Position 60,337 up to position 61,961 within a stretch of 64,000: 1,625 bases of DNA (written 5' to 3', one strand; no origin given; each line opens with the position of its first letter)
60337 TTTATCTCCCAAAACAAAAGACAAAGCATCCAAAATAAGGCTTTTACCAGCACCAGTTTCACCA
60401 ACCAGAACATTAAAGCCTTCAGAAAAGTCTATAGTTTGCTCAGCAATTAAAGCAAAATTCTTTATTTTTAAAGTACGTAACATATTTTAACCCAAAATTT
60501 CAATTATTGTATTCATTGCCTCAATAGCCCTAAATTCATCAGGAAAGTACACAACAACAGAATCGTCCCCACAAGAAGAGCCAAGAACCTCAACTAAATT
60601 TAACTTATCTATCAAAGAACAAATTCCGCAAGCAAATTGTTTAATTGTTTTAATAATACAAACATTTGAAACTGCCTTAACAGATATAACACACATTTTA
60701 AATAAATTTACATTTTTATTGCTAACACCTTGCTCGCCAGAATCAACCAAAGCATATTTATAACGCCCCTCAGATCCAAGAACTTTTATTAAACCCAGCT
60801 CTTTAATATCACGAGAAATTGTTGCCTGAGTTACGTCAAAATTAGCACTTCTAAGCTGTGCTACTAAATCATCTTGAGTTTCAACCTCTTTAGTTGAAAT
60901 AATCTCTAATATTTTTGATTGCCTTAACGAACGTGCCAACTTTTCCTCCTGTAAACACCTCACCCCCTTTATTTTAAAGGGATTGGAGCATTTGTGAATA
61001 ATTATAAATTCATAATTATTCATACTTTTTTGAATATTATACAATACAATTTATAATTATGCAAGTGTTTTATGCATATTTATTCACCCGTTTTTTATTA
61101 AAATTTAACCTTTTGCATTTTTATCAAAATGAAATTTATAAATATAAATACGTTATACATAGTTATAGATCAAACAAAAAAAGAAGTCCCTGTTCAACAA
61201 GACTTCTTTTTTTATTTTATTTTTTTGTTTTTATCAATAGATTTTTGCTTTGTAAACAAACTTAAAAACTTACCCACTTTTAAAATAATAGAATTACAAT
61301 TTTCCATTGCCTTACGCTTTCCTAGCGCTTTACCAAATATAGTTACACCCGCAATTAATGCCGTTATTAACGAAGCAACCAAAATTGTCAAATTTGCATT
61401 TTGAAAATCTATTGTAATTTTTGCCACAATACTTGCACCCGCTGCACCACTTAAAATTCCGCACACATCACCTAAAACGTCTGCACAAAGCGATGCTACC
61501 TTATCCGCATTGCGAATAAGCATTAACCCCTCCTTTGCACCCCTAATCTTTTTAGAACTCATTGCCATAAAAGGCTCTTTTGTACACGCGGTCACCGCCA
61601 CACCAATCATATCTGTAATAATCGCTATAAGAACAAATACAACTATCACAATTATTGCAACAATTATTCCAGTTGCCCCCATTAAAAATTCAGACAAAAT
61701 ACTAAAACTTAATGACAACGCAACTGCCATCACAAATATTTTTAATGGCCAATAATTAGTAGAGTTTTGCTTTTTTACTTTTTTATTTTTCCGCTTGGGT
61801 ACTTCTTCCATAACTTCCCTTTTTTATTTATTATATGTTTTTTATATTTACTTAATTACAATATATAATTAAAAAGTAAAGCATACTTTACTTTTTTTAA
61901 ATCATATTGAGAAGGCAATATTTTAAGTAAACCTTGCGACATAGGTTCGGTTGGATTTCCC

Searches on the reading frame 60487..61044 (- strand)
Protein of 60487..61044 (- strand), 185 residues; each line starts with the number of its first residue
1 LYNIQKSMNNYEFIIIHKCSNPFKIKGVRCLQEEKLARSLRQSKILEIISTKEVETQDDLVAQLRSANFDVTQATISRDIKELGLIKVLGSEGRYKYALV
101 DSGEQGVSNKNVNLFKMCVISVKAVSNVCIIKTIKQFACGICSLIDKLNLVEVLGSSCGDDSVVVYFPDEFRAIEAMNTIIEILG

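Call 5: search_protein_families(library=pfam, proteins=[window:60487-61044:-], max_evalue=0.01)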
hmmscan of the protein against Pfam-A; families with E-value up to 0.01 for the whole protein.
window:60487-61044:- (185 aa): 2 families
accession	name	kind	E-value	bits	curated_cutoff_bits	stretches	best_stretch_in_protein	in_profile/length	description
PF01316.27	Arg_repressor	-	2.2e-23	82.2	27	1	37-103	2-68/70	Arginine repressor, DNA binding domain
PF02863.23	Arg_repressor_C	-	4.3e-13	49.3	25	1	115-180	1-66/68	Arginine repressor, C-terminal domain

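Call 6: search_protein_families(library=ncbifam, proteins=[window:60487-61044:-], max_evalue=0.01)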
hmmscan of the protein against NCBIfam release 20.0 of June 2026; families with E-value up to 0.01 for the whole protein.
window:60487-61044:- (185 aa): 6 families
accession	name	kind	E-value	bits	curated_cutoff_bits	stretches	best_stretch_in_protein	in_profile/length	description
NF001680.0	PRK00441.1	equivalog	7e-41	139.8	184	1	39-178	3-142/150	arginine repressor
NF003281.1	PRK04280.1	equivalog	1.8e-34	119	182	1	38-184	2-148/148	transcriptional regulator AhrC/ArgR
TIGR01529.1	argR_whole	equivalog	1.2e-33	116.2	130.45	1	41-183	3-145/146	arginine repressor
NF002880.0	PRK03341.1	equivalog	5.8e-24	84.6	200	1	33-166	10-149/170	arginine repressor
NF003457.0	PRK05066.1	equivalog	6e-12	45.4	194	1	46-181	15-149/156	transcriptional regulator ArgR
NF007720.0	PRK10411.1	equivalog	0.0065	15.8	259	1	39-105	3-65/243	L-fucose operon activator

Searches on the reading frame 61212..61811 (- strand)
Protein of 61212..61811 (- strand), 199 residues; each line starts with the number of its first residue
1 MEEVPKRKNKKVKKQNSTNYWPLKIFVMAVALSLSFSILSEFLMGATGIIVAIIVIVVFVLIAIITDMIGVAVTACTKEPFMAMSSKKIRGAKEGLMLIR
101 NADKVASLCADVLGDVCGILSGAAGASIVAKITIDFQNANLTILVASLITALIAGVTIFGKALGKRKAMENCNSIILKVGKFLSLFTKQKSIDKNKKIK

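Call 5: search_protein_families(library=pfam, proteins=[window:61212-61811:-], max_evalue=0.01)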
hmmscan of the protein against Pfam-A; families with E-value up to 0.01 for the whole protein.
window:61212-61811:- (199 aa): 1 family
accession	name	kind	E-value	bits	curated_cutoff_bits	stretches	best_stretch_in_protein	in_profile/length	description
PF03348.21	Serinc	-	0.0007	19.1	24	1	4-65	98-155/434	Serine incorporator (Serinc)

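Call 6: search_protein_families(library=ncbifam, proteins=[window:61212-61811:-], max_evalue=0.01)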
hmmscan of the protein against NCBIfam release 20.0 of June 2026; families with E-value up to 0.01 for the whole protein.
window:61212-61811:- (199 aa): 1 family
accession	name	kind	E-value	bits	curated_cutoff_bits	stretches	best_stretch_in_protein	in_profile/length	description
NF033632.1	SLATT_4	domain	0.0047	16.8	55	0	116-194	33-112/154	SLATT domain-containing protein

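Call 8: search_solved_structures(query=window:61212-61811:-, max_evalue=1, show_alignments=2)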
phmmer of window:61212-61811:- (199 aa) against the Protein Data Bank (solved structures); distinct sequences matched with E-value up to 1: 0.

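Call 9: find_homologous_proteins(query=window:61212-61811:-)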
Query window:61212-61811:- (199 aa): 1094 proteins with E <= 0.001 among 1817 candidates; the best 120 are listed.
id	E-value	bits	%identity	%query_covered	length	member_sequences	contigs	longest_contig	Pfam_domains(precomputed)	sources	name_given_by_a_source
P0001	2.6e-99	348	87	95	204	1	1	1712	-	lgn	-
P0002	4.4e-99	347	84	100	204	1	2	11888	-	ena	-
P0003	1.9e-96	339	84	94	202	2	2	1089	-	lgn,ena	-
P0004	2.1e-96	339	86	95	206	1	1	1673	-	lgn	-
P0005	1.3e-95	336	84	97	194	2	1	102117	-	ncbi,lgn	-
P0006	3.6e-95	335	82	94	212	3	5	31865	-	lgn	-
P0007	3.9e-95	335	83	94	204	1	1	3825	-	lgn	-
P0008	5.5e-95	334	81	99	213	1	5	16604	-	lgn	-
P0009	3.4e-94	332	84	94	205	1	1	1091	-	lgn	-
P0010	5.4e-94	331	84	94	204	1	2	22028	-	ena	-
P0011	9.0e-94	330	80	100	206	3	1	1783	-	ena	-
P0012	1.5e-93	329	82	95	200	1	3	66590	-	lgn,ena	-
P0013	5.8e-93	328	81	99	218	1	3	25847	-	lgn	-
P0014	5.9e-93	328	83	94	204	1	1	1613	-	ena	-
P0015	8.5e-93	327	83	95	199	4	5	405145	-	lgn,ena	-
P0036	2.2e-84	300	74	98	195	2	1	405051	PF01595.26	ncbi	-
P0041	3.3e-82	293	73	84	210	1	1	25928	PF01595.26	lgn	-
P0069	2.1e-71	257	67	85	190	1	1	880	PF01595.26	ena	-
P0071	5.2e-69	250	69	90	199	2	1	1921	-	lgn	-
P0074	2.5e-66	241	66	89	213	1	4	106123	-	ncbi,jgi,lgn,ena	-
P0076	1.0e-64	236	63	88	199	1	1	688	PF01595.26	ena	-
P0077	1.9e-64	235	58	87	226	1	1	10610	PF01595.26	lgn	-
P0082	4.6e-63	230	59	89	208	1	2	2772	PF01595.26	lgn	-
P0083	6.4e-63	230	61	89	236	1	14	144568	PF01595.26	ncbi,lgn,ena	-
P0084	8.1e-63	229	60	89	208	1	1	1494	PF01595.26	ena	-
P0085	9.6e-63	229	60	89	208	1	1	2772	PF01595.26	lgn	-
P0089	3.0e-62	228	59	92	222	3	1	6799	PF01595.26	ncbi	-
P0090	5.8e-62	227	60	92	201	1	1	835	PF01595.26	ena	-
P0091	6.0e-62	227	58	99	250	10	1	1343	PF01595.26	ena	-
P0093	1.2e-61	226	59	90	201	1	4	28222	PF01595.26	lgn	-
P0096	3.1e-61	224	60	95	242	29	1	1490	PF01595.26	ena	-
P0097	3.3e-61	224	61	89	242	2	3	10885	PF01595.26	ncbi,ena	-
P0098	3.5e-61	224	61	85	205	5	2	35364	PF01595.26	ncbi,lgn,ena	-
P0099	3.8e-61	224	59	95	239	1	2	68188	PF01595.26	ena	-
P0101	1.2e-60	222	60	91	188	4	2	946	PF01595.26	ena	-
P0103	2.2e-60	222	58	89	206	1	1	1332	PF01595.26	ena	-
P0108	5.4e-59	217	55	94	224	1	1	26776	PF01595.26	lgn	-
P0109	5.6e-59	217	54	94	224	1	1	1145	PF01595.26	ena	-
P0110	5.6e-59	217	54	94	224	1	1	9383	PF01595.26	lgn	-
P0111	5.6e-59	217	54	94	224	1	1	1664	PF01595.26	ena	-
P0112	5.6e-59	217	54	94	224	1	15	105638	PF01595.26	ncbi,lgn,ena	-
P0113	1.4e-58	216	54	94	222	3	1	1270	PF01595.26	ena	-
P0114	2.5e-58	215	55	99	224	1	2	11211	PF01595.26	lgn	-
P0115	2.5e-58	215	55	99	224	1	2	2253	PF01595.26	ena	-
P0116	3.2e-58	214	54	95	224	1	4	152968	PF01595.26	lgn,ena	-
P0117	3.2e-58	214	54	95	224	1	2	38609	PF01595.26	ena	-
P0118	3.4e-58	214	55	99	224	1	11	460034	PF01595.26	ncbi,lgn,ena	-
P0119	3.4e-58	214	55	99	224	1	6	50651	PF01595.26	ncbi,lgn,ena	-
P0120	3.4e-58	214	55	99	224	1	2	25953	PF01595.26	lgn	-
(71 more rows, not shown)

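Call 17: find_encoding_contigs(protein=window:61212-61811:-, flank=10000, max_places=4)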
Protein window:61212-61811:- (199 aa): 13 contigs read that carry it; 4 places shown.
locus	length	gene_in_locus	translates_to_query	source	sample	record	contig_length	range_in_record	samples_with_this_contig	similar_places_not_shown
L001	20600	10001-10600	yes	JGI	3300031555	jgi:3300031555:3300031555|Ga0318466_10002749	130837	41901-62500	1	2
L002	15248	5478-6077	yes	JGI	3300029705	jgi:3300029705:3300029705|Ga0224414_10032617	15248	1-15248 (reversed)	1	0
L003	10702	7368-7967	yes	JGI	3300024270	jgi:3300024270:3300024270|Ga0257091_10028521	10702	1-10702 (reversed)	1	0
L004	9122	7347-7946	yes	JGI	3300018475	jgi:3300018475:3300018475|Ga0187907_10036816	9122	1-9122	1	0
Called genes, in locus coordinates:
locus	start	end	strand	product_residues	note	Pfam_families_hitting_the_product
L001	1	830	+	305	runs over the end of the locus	PF19568:Spore_III_AA, PF03266:NTPase_1 (faint)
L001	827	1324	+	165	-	PF09548:Spore_III_AB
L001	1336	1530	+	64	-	PF06686:SpoIIIAC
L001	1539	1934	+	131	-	PF06686:SpoIIIAC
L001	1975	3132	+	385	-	PF09546:Spore_III_AE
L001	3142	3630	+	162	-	PF09581:Spore_III_AF (weak)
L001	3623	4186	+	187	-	-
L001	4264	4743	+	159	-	PF12685:SpoIIIAH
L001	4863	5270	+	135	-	-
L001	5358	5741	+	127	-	PF03780:Asp23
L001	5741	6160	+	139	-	PF01029:NusB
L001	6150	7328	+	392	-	PF13742:tRNA_anti_2, PF01336:tRNA_anti-codon, PF02601:Exonuc_VII_L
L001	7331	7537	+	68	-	PF02609:Exonuc_VII_S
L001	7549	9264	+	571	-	PF00587:tRNA-synt_2b, PF04073:tRNA_edit, PF03129:HGTP_anticodon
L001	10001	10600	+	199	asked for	-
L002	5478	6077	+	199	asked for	-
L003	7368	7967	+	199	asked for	-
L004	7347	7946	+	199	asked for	-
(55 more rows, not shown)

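Call 18: find_related_loci(query=window:61212-61811:-, collection=genome_contigs, flank=6000)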
Query window:61212-61811:- (199 aa) in genome_contigs; peptide patterns used: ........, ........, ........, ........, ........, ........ (x = any residue, [..] = any of these).
344 stretches matched a pattern; 8 encode a relative of the query (tblastn E <= 1e-3); 8 distinct loci.
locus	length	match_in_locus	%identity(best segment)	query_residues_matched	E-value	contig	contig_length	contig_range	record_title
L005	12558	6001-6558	85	1-187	3e-97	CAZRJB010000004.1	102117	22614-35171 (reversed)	MAG TPA_asm: uncultured Lachnospiraceae bacterium isolate SRP313737_co1_95 genome assembly, contig: NODE_320_length_1021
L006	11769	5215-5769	80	1-186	8e-91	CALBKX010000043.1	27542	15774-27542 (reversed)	MAG TPA_asm: uncultured Clostridia bacterium isolate SRR1747034_bin.76_CONCOCT_v1.1_MAG genome assembly, contig: ERZ8082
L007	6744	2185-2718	69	17-194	7e-70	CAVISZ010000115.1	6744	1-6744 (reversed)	uncultured Eubacteriales bacterium isolate H07681-L1_cleanbin_000057 genome assembly, contig: Spades_H07681-L1_contig_72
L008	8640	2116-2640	59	15-189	7e-65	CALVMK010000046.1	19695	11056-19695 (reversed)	MAG: uncultured Clostridia bacterium isolate E13__bin66 genome assembly, contig: E13__k127_2359542, whole genome shotgun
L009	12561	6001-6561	58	3-189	1e-63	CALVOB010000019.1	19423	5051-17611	MAG: uncultured Clostridia bacterium isolate E14__bin321 genome assembly, contig: E14__k127_4333920, whole genome shotgu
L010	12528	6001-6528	60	14-189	1e-63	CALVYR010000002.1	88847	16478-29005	MAG: uncultured Clostridia bacterium isolate BRZ_GA__bin74 genome assembly, contig: BRZ_GA__NODE_462_length_88847_cov_8.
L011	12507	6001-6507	62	21-189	2e-63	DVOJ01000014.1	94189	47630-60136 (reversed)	MAG TPA_asm: Candidatus Caccopulliclostridium gallistercoris isolate CHK186-9395 CHK186__C184419_L94189_ERR3414581, whol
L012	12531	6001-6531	66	21-196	3e-63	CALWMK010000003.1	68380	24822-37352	MAG: uncultured Clostridia bacterium isolate BRZ_EB__bin51 genome assembly, contig: BRZ_EB__NODE_432_length_68380_cov_7.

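Call 33: search_solved_structures(query=A2, max_evalue=10, show_alignments=2)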
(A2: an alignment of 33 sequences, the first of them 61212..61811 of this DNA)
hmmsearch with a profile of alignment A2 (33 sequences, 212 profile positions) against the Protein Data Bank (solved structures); distinct sequences matched with E-value up to 10: 0.

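Call 38: search_protein_families(library=ncbifam, proteins=[L005:3853-5274:+, L007:536-1963:+, L007:2128-2727:+, L007:3048-3932:+, L007:4007-4324:+, L007:4401-6611:+], max_evalue=0.001)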
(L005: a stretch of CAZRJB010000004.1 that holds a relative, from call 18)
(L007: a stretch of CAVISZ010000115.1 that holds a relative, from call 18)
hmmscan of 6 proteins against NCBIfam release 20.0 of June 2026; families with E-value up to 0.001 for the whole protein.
L005:3853-5274:+ (473 aa): 11 families
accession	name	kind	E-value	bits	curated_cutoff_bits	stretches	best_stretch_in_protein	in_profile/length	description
TIGR00408.1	proS_fam_I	equivalog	7.2e-165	549.5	437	1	7-470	2-472/475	proline--tRNA ligase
NF008979.1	PRK12325.1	exception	3.7e-38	131.5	550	2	228-371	285-430/437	proline--tRNA ligase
NF006625.0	PRK09194.1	equivalog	2.7e-37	128.9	558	2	231-371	411-552/559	proline--tRNA ligase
TIGR00409.1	proS_fam_II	equivalog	3.5e-29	102.1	306.7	2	231-371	417-559/568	proline--tRNA ligase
TIGR00418.1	thrS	equivalog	1.5e-19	70.3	383.65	2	236-371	423-555/565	threonine--tRNA ligase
NF003068.0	PRK03991.1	equivalog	1.3e-10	40.3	484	1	236-380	442-590/613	threonine--tRNA ligase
NF003211.1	PRK04173.1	equivalog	6.3e-09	35.2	312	1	276-370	354-447/454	glycine--tRNA ligase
TIGR00389.1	glyS_dimeric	equivalog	1.3e-08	33.8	243.3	1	278-369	463-553/565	glycine--tRNA ligase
TIGR00442.1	hisS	equivalog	1.7e-06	27.3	286.75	0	283-369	321-405/406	histidine--tRNA ligase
NF011500.0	PRK14938.1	equivalog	5.6e-05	22.3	362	1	275-379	263-364/387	Ser-tRNA(Thr) hydrolase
TIGR00414.1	serS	equivalog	0.00045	19.3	301.65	1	52-282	183-411/418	serine--tRNA ligase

L007:536-1963:+ (475 aa): 10 families
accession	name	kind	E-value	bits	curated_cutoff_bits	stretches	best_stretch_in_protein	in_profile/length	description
TIGR00408.1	proS_fam_I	equivalog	6.9e-167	556.1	437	1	9-473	2-473/475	proline--tRNA ligase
NF008979.1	PRK12325.1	exception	5.9e-39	134.1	550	2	230-373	285-430/437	proline--tRNA ligase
NF006625.0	PRK09194.1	equivalog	3.5e-37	128.6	558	2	233-373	411-552/559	proline--tRNA ligase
TIGR00409.1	proS_fam_II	equivalog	1.7e-28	99.9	306.7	2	233-373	417-559/568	proline--tRNA ligase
TIGR00418.1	thrS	equivalog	7.7e-23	81.2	383.65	2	238-373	423-555/565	threonine--tRNA ligase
NF003068.0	PRK03991.1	equivalog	1.3e-15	56.8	484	1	238-390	442-598/613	threonine--tRNA ligase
NF003211.1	PRK04173.1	equivalog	4.6e-10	39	312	1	279-371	355-446/454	glycine--tRNA ligase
TIGR00389.1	glyS_dimeric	equivalog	7.4e-08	31.4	243.3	1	280-370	463-552/565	glycine--tRNA ligase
NF011500.0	PRK14938.1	equivalog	2.7e-07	29.9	362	1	271-382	257-365/387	Ser-tRNA(Thr) hydrolase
TIGR00442.1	hisS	equivalog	3.5e-06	26.3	286.75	0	285-370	321-404/406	histidine--tRNA ligase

L007:2128-2727:+ (199 aa): 0 families

L007:3048-3932:+ (294 aa): 4 families
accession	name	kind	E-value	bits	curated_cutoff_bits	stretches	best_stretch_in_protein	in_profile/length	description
NF007623.0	PRK10279.1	equivalog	1.1e-31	110.2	272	1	21-199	2-183/301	patatin-like phospholipase RssA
NF043045.1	T4SS_VpdC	equivalog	1.3e-15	56.5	1000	1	27-107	308-383/880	Dot/Icm T4SS effector VpdC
NF053870.1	DS2_1_antiphage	equivalog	1.4e-09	37.7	400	1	27-150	3-127/299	anti-phage phospholipase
NF041079.1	CBASS_lipase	equivalog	0.00065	19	200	0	27-122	4-112/317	CBASS cGAMP-activated phospholipase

L007:4007-4324:+ (105 aa): 0 families

L007:4401-6611:+ (736 aa): 29 families (the best 25 are shown)
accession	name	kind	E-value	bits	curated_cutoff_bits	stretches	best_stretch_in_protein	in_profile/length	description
NF004066.1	PRK05580.1-3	equivalog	4.7e-248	825.5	813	2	135-734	182-787/788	primosomal protein N'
NF004068.0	PRK05580.1-5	equivalog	3e-195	650.7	1249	2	131-732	185-791/795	primosomal protein N'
NF004067.0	PRK05580.1-4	equivalog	4.9e-185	617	763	1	19-733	13-734/737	primosomal protein N'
TIGR00595.1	priA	equivalog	7.1e-183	608.8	230.35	1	222-732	1-508/509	replication restart helicase PriA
NF004065.0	PRK05580.1-1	equivalog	1.8e-169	565.4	858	1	20-733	12-729/731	primosomal protein N'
NF004070.0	PRK05580.2-2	equivalog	3.6e-158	527.9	921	1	10-734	12-727/729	primosomal protein N'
NF004069.0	PRK05580.2-1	equivalog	1.2e-134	450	767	1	178-710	89-592/612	primosomal protein N'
NF004071.0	PRK05580.2-3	equivalog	3.4e-131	438.5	1105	1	14-734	20-733/735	primosomal protein N'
NF004072.0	PRK05580.2-4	equivalog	1.1e-124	417.2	1030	1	132-705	60-618/648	primosomal protein N'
NF011453.0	PRK14873.1-3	equivalog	5.7e-54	183.3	812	1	7-641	14-574/653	primosome assembly protein PriA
NF011452.0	PRK14873.1-2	equivalog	1.9e-46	158.6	980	2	239-641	219-612/708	primosomal protein N'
NF011455.0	PRK14873.1-5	equivalog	6.3e-44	150.3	969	1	8-639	13-580/675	primosomal protein N'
NF011454.0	PRK14873.1-4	equivalog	2.9e-35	121.7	951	1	239-519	165-450/651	primosomal protein N'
NF011451.0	PRK14873.1-1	equivalog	6.2e-24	84.2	1147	2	426-636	449-655/764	primosome assembly protein PriA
TIGR00643.1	recG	equivalog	8.9e-16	57.7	659.4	1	203-324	237-367/629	ATP-dependent DNA helicase RecG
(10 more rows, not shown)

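Call 43: predict_structure(alignment_id=A2)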
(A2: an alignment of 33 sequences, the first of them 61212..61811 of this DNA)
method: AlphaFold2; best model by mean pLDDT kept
length: 199 residues; sequences in the alignment: 33
mean_pLDDT: 72.0   pTM: 0.62
mean pLDDT of the five models: 72.0, 70.0, 69.5, 64.5, 62.8
residues with pLDDT >= 90: 0; 70-90: 148; 50-70: 24; < 50: 27
segments of 3 or more residues with pLDDT < 50: 1-16, 189-199
pLDDT, mean of each block of 10 residues (from residue 1): 43 48 77 77 67 82 84 76 74 74 69 82 79 73 84 86 80 78 65 39
secondary structure, 60 per line:
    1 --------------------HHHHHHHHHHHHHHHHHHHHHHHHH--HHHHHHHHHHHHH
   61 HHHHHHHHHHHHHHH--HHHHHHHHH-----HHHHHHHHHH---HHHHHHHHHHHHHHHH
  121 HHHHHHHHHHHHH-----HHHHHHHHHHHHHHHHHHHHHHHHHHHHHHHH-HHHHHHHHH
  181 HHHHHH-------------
elements in order: H21-45 H48-75 H78-86 H92-101 H105-133 H139-170 H172-186

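Call 54: search_protein_families(library=pfam, proteins=[window:61212-61811:-], max_evalue=1)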
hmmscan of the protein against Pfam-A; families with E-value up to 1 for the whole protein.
window:61212-61811:- (199 aa): 2 families
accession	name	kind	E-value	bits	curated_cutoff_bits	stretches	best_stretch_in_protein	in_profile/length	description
PF03348.21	Serinc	-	0.0007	19.1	24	1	4-65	98-155/434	Serine incorporator (Serinc)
PF01595.25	CNNM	-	0.34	11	28.4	1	55-187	2-128/181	Cyclin M transmembrane N-terminal domain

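Call 56: find_encoding_contigs(protein=P0071, flank=5000, max_places=5)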
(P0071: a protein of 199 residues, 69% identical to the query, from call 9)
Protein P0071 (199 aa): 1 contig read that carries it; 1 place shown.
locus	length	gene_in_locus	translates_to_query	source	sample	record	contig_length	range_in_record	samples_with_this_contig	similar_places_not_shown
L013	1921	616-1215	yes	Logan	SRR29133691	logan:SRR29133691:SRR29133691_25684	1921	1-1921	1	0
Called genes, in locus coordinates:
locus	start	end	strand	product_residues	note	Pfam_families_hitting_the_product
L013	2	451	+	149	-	?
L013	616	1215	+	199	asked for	-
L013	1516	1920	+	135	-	?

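Call 64: find_encoding_contigs(protein=P0118, flank=4000, max_places=1)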
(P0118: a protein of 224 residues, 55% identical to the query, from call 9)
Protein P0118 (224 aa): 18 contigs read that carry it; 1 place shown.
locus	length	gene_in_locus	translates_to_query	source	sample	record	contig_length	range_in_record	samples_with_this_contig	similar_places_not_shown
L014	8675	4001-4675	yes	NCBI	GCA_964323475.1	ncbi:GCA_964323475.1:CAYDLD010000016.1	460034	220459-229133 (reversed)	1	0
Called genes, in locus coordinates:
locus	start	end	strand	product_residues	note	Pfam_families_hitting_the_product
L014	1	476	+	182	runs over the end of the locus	-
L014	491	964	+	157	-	PF12685:SpoIIIAH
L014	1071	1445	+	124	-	PF03780:Asp23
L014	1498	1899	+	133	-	PF01029:NusB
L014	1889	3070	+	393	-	PF13742:tRNA_anti_2, PF01336:tRNA_anti-codon, PF02601:Exonuc_VII_L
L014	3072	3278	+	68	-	PF02609:Exonuc_VII_S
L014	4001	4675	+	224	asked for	PF01595:CNNM (weak)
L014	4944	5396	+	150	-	PF01316:Arg_repressor, PF02863:Arg_repressor_C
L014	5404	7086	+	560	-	PF02463:SMC_N, PF13476:AAA_23, PF13304:AAA_21 (faint)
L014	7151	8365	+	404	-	PF13180:PDZ_2, PF17820:PDZ_6 (weak), PF05580:Peptidase_S55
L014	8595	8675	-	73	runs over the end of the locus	-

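Call 65: find_encoding_contigs(protein=P0083, flank=4000, max_places=1)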
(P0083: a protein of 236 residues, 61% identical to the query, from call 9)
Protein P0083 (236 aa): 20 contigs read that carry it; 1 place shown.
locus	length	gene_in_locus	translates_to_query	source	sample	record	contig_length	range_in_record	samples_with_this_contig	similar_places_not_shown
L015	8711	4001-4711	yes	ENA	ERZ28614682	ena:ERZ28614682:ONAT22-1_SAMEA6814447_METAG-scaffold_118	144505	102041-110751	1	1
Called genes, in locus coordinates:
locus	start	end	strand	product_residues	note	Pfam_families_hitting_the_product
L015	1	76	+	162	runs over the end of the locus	PF09581:Spore_III_AF (weak)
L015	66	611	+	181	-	-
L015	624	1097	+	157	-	PF12685:SpoIIIAH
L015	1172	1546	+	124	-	PF03780:Asp23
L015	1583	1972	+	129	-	PF01029:NusB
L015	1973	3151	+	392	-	PF13742:tRNA_anti_2, PF01336:tRNA_anti-codon, PF02601:Exonuc_VII_L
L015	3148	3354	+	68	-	PF02609:Exonuc_VII_S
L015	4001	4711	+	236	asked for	PF01595:CNNM (weak)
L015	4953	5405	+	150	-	PF01316:Arg_repressor, PF02863:Arg_repressor_C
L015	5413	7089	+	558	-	PF02463:SMC_N, PF13175:AAA_15 (faint), PF13476:AAA_23, PF13304:AAA_21 (faint)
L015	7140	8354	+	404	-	PF13180:PDZ_2 (weak), PF05580:Peptidase_S55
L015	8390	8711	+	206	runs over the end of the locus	-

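Call 66: find_encoding_contigs(protein=P0098, flank=4000, max_places=1)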
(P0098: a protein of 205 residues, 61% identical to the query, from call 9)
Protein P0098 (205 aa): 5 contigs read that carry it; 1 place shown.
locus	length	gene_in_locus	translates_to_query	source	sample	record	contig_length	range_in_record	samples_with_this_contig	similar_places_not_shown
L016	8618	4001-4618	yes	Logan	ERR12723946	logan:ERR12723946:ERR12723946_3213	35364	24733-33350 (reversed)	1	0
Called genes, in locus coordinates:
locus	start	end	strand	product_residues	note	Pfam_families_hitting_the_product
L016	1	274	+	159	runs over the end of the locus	PF09581:Spore_III_AF (weak)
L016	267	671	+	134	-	-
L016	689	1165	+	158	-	PF12685:SpoIIIAH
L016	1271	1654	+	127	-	PF03780:Asp23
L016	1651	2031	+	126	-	PF01029:NusB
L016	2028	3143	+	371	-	PF13742:tRNA_anti_2, PF01336:tRNA_anti-codon, PF02601:Exonuc_VII_L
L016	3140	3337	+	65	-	PF02609:Exonuc_VII_S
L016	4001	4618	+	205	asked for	PF01595:CNNM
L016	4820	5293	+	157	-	PF01316:Arg_repressor, PF02863:Arg_repressor_C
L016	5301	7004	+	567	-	PF02463:SMC_N, PF13175:AAA_15 (weak), PF13476:AAA_23 (weak)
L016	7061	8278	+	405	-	PF05580:Peptidase_S55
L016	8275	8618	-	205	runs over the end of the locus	-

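Call 67: find_encoding_contigs(protein=P0074, flank=4000, max_places=1)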
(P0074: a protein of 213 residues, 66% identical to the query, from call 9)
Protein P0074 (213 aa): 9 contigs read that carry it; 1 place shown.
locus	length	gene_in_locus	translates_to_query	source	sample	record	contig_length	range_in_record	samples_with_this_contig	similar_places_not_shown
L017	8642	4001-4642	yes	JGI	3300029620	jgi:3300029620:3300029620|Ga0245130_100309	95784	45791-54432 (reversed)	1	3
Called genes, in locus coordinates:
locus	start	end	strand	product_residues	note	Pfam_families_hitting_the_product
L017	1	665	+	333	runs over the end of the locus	PF00953:Glycos_transf_4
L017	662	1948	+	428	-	PF21799:MurD-like_N (faint), PF08245:Mur_ligase_M, PF02875:Mur_ligase_C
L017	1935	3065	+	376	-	PF01098:FTSW_RODA_SPOVE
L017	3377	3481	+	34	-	-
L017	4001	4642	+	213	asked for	-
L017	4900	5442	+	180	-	PF01316:Arg_repressor, PF02863:Arg_repressor_C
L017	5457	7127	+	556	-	PF02463:SMC_N, PF13476:AAA_23, PF13304:AAA_21 (faint)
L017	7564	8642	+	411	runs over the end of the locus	PF05580:Peptidase_S55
